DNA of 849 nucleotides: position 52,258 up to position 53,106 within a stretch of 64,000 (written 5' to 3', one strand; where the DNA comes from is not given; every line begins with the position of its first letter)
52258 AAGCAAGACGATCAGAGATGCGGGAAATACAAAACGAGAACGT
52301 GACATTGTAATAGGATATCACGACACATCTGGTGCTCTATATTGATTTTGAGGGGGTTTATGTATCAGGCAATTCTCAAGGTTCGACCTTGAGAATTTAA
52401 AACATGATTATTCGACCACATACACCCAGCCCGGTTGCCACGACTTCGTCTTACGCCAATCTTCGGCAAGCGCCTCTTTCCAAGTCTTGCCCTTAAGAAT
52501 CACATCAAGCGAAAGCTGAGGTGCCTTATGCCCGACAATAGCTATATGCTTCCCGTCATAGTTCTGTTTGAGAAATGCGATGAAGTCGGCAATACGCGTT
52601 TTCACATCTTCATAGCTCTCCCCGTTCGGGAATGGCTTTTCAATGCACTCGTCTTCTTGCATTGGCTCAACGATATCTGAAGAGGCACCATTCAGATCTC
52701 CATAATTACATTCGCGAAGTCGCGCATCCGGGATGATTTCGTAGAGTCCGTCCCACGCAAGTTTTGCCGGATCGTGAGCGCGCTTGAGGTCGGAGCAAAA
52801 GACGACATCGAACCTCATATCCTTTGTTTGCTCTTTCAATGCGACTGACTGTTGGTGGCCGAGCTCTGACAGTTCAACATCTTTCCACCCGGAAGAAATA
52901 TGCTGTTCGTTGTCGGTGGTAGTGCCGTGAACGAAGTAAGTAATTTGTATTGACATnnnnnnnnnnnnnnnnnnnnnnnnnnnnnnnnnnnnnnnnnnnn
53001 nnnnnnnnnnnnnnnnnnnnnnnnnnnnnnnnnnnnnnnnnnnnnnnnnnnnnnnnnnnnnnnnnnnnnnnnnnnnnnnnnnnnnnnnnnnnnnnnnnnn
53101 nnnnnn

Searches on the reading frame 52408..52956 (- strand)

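Call 8: search_protein_families(library=pfam, proteins=[window:52408-52956:-], max_evalue=0.001)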
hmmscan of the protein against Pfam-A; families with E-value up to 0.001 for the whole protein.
window:52408-52956:- (182 aa): 1 family
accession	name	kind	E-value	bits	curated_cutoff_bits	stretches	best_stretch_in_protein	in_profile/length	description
PF00300.27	His_Phos_1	-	1e-30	107.3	21.7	1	10-146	6-150/194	Histidine phosphatase superfamily (branch 1)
